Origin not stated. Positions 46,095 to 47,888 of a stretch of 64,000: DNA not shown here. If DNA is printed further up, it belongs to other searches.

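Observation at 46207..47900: AT-rich mini-island next to tRNA(CAT) carrying a lone ORC/Cdc6- or STAND-like NTPase with a winged-helix-like tail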

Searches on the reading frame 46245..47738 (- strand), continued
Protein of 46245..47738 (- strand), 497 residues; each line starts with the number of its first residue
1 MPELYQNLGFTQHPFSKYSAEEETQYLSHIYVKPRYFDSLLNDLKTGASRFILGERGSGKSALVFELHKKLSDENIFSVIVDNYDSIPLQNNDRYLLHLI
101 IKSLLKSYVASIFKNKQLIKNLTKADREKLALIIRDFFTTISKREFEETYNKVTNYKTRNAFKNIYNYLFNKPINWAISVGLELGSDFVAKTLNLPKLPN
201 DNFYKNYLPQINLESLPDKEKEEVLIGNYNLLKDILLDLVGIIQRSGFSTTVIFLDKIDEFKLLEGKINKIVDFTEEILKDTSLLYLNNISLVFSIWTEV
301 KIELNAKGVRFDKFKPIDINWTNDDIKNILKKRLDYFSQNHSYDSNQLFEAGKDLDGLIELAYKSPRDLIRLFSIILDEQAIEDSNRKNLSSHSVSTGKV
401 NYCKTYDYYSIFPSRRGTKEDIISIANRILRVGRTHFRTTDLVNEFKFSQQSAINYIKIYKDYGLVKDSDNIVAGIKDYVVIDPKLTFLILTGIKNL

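Call 38: predict_structure(alignment_id=A1)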
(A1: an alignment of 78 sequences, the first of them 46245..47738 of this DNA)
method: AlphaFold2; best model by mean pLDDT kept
length: 497 residues; sequences in the alignment: 78
mean_pLDDT: 85.9   pTM: 0.78
mean pLDDT of the five models: 85.9, 84.1, 84.0, 81.5, 80.7
residues with pLDDT >= 90: 218; 70-90: 240; 50-70: 39; < 50: 0
segments of 3 or more residues with pLDDT < 50: none
pLDDT, mean of each block of 10 residues (from residue 1): 84 87 87 91 93 89 94 95 89 92 92 86 88 78 65 74 79 78 74 67 69 68 78 93 94 92 85 91 90 91 88 86 90 91 83 86 90 94 91 93 90 81 91 91 89 89 86 73 92 91
secondary structure, 60 per line:
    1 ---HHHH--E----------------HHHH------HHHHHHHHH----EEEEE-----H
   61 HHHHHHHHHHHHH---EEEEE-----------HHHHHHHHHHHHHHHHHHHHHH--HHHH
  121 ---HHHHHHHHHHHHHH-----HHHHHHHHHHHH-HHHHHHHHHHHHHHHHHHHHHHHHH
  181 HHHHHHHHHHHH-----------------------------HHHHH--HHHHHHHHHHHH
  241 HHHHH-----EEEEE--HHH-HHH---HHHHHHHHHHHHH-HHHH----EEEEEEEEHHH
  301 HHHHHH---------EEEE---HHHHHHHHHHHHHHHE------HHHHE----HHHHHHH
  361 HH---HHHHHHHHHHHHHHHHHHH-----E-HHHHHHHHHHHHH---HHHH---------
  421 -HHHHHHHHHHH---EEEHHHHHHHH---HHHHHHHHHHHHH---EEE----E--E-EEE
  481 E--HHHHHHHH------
elements in order: H4-7 H27-30 H37-45 E50-54 H60-73 E77-81 H93-114 H117-120 H124-137 H143-154 H156-192 H222-226 H229-245 E251-255 H268-280 H282-285 E290-297 H298-306 E316-319 H323-337 H345-348 H354-362 H366-384 H392-404 H408-411 H422-432 E436-438 H439-446 H450-462 E466-468 E478-481 H484-491
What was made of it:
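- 46245..47738 (-): DS-41-family anti-phage gene, 497 aa: ORC/Cdc6-like AAA+ ATPase with lid and winged helix. AlphaFold2 pLDDT 85.9 (call 38).
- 47004..47462 (-): About 150-aa helical insert (residues 93-245) between strands beta2 and beta3 of the AAA+ core, at the position of the initiator-specific motif of ORC/Cdc6/DnaA. Net charge +7. Includes a lower-confidence loop at about 193-221. Secondary structure and pLDDT of the model (call 38).
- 46959..46988 (-): Walker B region, T-V-I-F-L-D256-K-I-D259-E260. Strand 251-255 in the model (call 38).
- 46638..46643 (-): P366-R367 in the lid helix (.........), a sensor-2-like arginine. Lid helix 366-384 (call 38).
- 46266..46475 (-): C-terminal winged-helix domain (residues 422-491): three helices and a beta-hairpin wing. 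Secondary-structure order H-E-H-H-E-E (call 38).
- On ORC/Cdc6 initiator-clade AAA+ ATPases: Model secondary structure (call 38).
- AlphaFold2 pLDDT 85.9, pTM 0.78 (call 38).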

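Call 41: find_encoding_contigs(protein=P0010, flank=10000, max_places=2)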
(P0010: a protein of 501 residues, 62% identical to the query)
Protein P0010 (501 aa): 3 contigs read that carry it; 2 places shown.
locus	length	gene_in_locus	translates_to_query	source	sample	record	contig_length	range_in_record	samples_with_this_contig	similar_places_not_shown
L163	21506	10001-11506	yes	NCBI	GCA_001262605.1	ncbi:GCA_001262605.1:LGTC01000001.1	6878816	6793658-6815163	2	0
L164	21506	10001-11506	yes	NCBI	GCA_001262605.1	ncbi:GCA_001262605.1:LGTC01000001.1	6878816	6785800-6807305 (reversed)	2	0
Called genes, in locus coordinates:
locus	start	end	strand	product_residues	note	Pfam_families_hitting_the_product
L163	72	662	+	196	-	-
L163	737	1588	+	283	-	-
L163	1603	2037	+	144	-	-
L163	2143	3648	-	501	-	-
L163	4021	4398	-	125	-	-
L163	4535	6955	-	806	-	PF02463:SMC_N, PF13476:AAA_23, PF13304:AAA_21 (faint)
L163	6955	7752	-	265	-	PF20289:MComp1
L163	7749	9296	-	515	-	PF20276:CTD1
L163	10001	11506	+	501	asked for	-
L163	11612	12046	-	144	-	-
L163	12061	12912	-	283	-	-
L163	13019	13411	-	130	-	-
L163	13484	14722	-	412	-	PF01548:DEDD_Tnp_IS110, PF02371:Transposase_20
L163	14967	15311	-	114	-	PF10686:YAcAr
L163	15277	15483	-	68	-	-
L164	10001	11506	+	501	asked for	-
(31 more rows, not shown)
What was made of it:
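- P0010: beside SMC/MComp1/CTD1 conflict genes and IS110 (call 41).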

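Call 42: find_encoding_contigs(protein=P0008, flank=10000, max_places=2)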
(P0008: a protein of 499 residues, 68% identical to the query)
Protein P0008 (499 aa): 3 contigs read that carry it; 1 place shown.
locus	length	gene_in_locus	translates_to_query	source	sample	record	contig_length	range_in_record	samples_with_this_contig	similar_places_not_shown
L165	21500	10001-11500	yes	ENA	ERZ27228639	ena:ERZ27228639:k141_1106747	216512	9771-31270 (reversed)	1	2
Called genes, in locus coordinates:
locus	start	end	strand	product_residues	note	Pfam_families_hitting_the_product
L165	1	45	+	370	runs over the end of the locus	PF14350:Beta_protein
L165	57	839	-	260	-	PF26915:Phage_P4_cII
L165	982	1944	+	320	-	-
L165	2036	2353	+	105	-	PF12728:HTH_17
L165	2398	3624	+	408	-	PF19263:DUF5906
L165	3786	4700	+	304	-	PF01807:Zn_ribbon_DnaG, PF13155:Toprim_2 (weak)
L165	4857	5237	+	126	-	PF21983:NikA-like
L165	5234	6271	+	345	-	PF03432:Relaxase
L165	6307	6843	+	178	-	-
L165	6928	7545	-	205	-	-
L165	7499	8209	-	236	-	-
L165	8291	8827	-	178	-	-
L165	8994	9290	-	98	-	-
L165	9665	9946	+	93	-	PF12844:HTH_19 (weak), PF13443:HTH_26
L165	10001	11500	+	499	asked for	-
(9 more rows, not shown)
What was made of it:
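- P0008: in a mobilizable element with a relaxase (call 42). One homolog lies within a mobilizable element with a primase and a relaxase (call 42).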

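Call 43: find_encoding_contigs(protein=P0058, flank=10000, max_places=2)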
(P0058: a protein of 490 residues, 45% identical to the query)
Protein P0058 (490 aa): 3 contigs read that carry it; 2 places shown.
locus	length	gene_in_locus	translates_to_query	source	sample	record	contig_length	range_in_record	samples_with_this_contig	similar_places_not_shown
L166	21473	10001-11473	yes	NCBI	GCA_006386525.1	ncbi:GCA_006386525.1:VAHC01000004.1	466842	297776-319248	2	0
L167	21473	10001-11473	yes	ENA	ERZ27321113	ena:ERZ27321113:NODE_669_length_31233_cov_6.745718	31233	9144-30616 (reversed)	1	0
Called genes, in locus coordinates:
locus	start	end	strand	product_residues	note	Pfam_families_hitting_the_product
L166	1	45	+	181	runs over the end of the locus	-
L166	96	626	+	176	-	-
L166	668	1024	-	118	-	-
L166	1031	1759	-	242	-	-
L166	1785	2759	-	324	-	PF00348:polyprenyl_synt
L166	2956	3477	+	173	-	PF04264:YceI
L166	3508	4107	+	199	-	PF00440:TetR_N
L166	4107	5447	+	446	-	PF02321:OEP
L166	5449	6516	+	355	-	PF25917:BSH_RND (faint), PF25973:BSH_CzcB (weak), PF25885:HH_EMRA (faint), PF25876:HH_MFP_RND (weak), PF25954:Beta-barrel_RND_2, PF25990:Beta-barrel_YknX, PF25967:RND-MFP_C (weak), PF25989:YknX_C, +1 more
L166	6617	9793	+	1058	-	PF00873:ACR_tran, PF03176:MMPL (faint)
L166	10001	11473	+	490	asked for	PF24389:ORC-CDC6-like (weak)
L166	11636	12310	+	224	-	-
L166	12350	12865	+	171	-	-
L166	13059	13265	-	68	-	-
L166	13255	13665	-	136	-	PF02627:CMD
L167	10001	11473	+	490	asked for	PF24389:ORC-CDC6-like (weak)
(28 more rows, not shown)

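Call 44: fold_search(model_id=the predicted structure, library=pdb)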
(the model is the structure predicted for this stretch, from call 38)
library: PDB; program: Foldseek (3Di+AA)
matches with E <= 10: 1391; with E <= 0.001: 27
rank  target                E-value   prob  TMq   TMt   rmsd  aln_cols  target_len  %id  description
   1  1fnn_A                2.8e-07  1.00  0.31  0.39  16.6       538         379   12  CRYSTAL STRUCTURE OF CDC6P FROM PYROBACULUM AEROPHILUM (released 2000-10-04)
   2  2qby_A                1.6e-06  1.00  0.38  0.48  16.6       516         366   13  Crystal structure of a heterodimer of Cdc6/Orc1 initiators bound to origin DNA (from S. solfataricus) (released 2007-09-11)
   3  7jgr_A                2.1e-06  1.00  0.33  0.39  18.4       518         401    9  Structure of Drosophila ORC bound to DNA (84 bp) and Cdc6 (released 2020-09-09)
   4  2fna_A                8.3e-06  1.00  0.40  0.54  15.4       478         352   12  Crystal structure of an archaeal aaa+ atpase (sso1545) from sulfolobus solfataricus p2 at 2.00 A resolution (released 2006-02-07)
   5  1w5s_B                1.6e-05  1.00  0.38  0.45  14.5       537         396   11  Structure of the Aeropyrum Pernix ORC2 protein (ADP form) (released 2004-10-05)
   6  5uj7_D                1.6e-05  1.00  0.31  0.38  15.3       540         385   13  Structure of the active form of human Origin Recognition Complex ATPase motor module, complex subunitS 1, 4, 5 (released 2017-02-08)
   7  7jk6_A                1.7e-05  1.00  0.31  0.40  18.6       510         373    9  Structure of Drosophila ORC in the active conformation (released 2020-09-09)
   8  7tji_A                1.9e-05  1.00  0.35  0.36  15.6       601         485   10  S. cerevisiae ORC bound to 84 bp ARS1 DNA and Cdc6 (state 2) with flexible Orc6 N-terminal domain (released 2022-10-05)
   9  7tjj_A                2.5e-05  1.00  0.36  0.36  16.5       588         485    9  S. cerevisiae ORC bound to 84 bp ARS1 DNA and Cdc6 (state 1) with docked Orc6 N-terminal domain (released 2022-10-05)
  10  7tjh_A                3.0e-05  1.00  0.35  0.36  16.0       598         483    9  S. cerevisiae ORC bound to 84 bp ARS1 DNA and Cdc6 (state 1) with flexible Orc6 N-terminal domain (released 2022-10-05)
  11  7tjf_A                3.4e-05  1.00  0.36  0.37  15.8       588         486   10  S. cerevisiae ORC bound to 84 bp ARS1 DNA (released 2023-01-18)
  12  6wgg_A                3.9e-05  1.00  0.34  0.39  16.5       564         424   10  Atomic model of pre-insertion mutant OCCM-DNA complex(ORC-Cdc6-Cdt1-Mcm2-7 with Mcm6 WHD truncation) (released 2020-07-15)
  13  8s0e_D                4.2e-05  1.00  0.29  0.34  14.8       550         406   12  H. sapiens OCCM bound to double stranded DNA (released 2024-10-02)
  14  7jgr_D                4.2e-05  1.00  0.29  0.32  17.2       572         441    9  Structure of Drosophila ORC bound to DNA (84 bp) and Cdc6 (released 2020-09-09)
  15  9bcx_B                4.6e-05  1.00  0.34  0.37  13.4       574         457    9  Cryo-EM structure of the S. cerevisiae ORC-Cdc6-Mcm2-7-DNA complex with a fully closed Mcm2-Mcm5 DNA entry gate (released 2025-01-01)
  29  8hra_E                1.3e-03  1.00  0.36  0.23  18.1       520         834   10  Structure of heptameric RdrA ring in RNA-loading state (released 2023-02-01)
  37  8hra_B                3.7e-03  0.99  0.33  0.21  20.2       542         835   11  Structure of heptameric RdrA ring in RNA-loading state (released 2023-02-01)
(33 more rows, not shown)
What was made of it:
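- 46245..47738 (-): Foldseek ORC/Cdc6 hits (call 44).
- On ORC/Cdc6 initiator-clade AAA+ ATPases: Foldseek ranks 1-27 are ORC/Cdc6 proteins plus sso1545 (call 44).
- Closest known: Avs/AVAST and other STAND NTPase defence proteins. Same: Foldseek matches to NLRs and Apaf-1 (call 44).
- Closest known: BrxC/PglY of BREX and RdrA of RADAR, AAA+ components of multi-gene defence systems. Same: Weak Foldseek matches to 9zll_B and 8hra (call 44).
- The top 27 Foldseek PDB hits are ORC/Cdc6 proteins plus the related archaeal AAA+ protein sso1545 (E from 2.8e-7) (call 44). TM-scores to ORC/Cdc6 are low, 0.3-0.4 (call 44). Foldseek also retrieves NLR resistosomes, Apaf-1, RdrA and BrxC at E of 1e-3 to 6e-3 (call 44). 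The fold is ORC/Cdc6-like (call 44).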

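Call 45: search_dna_similar(query=window:46245-47738:-, collection=plasmids, mode=protein, max_rows=15)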
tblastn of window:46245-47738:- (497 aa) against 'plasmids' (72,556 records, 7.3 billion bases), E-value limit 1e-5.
Records with a match: 5; places in all: 5; records where one place covers at least 80% of the query: 5.
Best place of each record, by identity: <60% 5.
By first word of the organism name: Escherichia 5.
By predicted mobility (MOB-suite, as given by PLSDB): conjugative 5.
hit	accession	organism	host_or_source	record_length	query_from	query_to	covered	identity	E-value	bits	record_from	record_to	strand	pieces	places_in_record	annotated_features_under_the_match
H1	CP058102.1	Escherichia coli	culture,Pooled sheep faecal samples ...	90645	4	490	98%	25.9%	2e-27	124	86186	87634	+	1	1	hypothetical protein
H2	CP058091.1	Escherichia coli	culture,Pooled sheep faecal samples ...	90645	4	490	98%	25.9%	2e-27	124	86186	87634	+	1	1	hypothetical protein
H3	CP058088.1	Escherichia coli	culture,Pooled sheep faecal samples ...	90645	4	490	98%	25.9%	2e-27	124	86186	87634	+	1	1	hypothetical protein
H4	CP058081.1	Escherichia coli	culture,Pooled sheep faecal samples ...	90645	4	490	98%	25.9%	2e-27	124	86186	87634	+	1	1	hypothetical protein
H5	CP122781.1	Escherichia coli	Sus scrofa,feces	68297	4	467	93%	26.6%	2e-25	118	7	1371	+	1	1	hypothetical protein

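Call 46: search_dna_similar(query=window:46245-47738:-, collection=phages, mode=protein, max_rows=15)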
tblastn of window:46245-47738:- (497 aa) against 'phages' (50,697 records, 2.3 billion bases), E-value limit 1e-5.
No match.
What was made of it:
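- No phage genome carries a homolog (call 46).
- Tried and rejected: Phage genomes: no homolog (call 46).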

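Call 48: search_solved_structures(query=A1, max_evalue=1)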
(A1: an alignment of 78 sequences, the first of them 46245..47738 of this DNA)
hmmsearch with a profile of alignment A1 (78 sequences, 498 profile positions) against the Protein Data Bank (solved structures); distinct sequences matched with E-value up to 1: 15.
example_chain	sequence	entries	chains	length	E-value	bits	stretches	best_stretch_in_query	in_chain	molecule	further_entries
6vbj_A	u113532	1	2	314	0.05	15.5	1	295-378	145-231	Phosphoenolpyruvate-protein phosphotransferase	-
8a8h_A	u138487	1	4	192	0.07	15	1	38-82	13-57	APS kinase from Methanothermococcus thermolithotrophicus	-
2bg5_A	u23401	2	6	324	0.15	13.9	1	294-345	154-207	PHOSPHOENOLPYRUVATE-PROTEIN KINASE | PHOSPHOENOLPYRUVATE-PROTEIN KINASE (PTS SYSTEM EI COMPONENT IN BACTERIA)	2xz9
2xz7_A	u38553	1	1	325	0.15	13.9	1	294-345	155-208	PHOSPHOENOLPYRUVATE-PROTEIN KINASE (PTS SYSTEM EI COMPONENT IN BACTERIA)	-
8cx5_A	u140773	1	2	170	0.17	13.7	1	52-97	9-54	Isoform 2B of GTPase KRas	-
9kym_B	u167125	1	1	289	0.17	13.7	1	52-93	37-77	Energy-coupling factor transporter ATP-binding protein EcfA2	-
4huq_A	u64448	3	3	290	0.17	13.7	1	52-93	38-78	Energy-coupling factor transporter ATP-binding protein EcfA 1 | Energy-coupling factor transporter ATP-binding protein EcfA2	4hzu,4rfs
4bts_A8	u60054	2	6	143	0.21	13.4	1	418-482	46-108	40S RIBOSOMAL PROTEIN RPS25E | RPS25E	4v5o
421p_A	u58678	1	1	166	0.29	12.9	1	52-87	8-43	H-RAS P21 PROTEIN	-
4ql3_A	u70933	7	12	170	0.31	12.9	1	52-87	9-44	GTPase KRas | Isoform 2B of GTPase KRas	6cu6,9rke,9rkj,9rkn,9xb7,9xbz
8tbh_A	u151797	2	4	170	0.31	12.9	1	52-87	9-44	GTPase KRas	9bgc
4xgc_D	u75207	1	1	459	0.67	11.8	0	43-77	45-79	Origin recognition complex subunit 4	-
7jgr_D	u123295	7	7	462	0.68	11.7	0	43-77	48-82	Origin recognition complex subunit 4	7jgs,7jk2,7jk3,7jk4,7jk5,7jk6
7bha_A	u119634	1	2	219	0.93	11.3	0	315-400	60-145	Iron-sulfur cluster repair protein YtfE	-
5fnn_A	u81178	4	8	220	0.94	11.3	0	315-400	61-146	IRON-SULFUR CLUSTER REPAIR PROTEIN YTFE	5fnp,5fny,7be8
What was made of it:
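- On ORC/Cdc6 initiator-clade AAA+ ATPases: A profile search of PDB gives ORC4 at E=0.67 (call 48).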

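Call 50: get_annotated_region(hit=H1, flank=8000)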
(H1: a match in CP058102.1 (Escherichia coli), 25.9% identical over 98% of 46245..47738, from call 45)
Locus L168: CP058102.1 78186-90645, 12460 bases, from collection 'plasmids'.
description: Escherichia coli strain RHB01-C08 plasmid pRHB01-C08_2, complete sequence
organism: Escherichia coli (NCBI taxid 562)
taxonomy: Bacteria; Pseudomonadota; Gammaproteobacteria; Enterobacterales; Enterobacteriaceae; Escherichia; Escherichia coli
host: -; source: culture,Pooled sheep faecal samples collected from floor of farm; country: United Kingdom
typing (MOB-suite, as given by PLSDB): conjugative; replicon IncFIA,IncFIB,IncFIC; relaxase MOBF; mating-pair formation MPF_F
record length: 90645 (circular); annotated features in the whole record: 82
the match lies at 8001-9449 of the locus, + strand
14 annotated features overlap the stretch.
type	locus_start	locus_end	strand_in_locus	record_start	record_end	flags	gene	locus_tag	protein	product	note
CDS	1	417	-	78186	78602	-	-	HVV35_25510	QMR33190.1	plasmid partitioning/stability family protein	-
CDS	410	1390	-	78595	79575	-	-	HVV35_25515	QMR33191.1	plasmid segregation protein ParM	-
CDS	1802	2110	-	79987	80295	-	-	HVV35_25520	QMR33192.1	molecular chaperone GroEL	-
CDS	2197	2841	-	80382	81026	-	-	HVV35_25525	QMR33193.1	ParA family protein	-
CDS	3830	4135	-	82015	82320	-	ccdB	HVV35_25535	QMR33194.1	type II toxin-antitoxin system toxin CcdB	-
CDS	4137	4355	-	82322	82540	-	ccdA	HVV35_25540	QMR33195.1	type II toxin-antitoxin system antitoxin CcdA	-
CDS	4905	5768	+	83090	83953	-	-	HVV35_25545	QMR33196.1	hypothetical protein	-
CDS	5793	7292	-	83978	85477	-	-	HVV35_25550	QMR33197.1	RES family NAD+ phosphorylase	-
CDS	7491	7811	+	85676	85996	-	-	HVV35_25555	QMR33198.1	hypothetical protein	-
CDS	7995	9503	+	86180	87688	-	-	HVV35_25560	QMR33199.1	hypothetical protein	-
predicted_resistance_gene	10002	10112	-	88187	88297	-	astA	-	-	heat-stable enterotoxin EAST1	predicted by amrfinderplus; class ; identity 100.0%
CDS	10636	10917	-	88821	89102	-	-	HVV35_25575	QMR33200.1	hypothetical protein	-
CDS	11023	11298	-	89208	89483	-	-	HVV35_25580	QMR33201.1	type II toxin-antitoxin system RelE/ParE family toxin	-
CDS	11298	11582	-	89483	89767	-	-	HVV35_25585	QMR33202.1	ribbon-helix-helix protein, CopG family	-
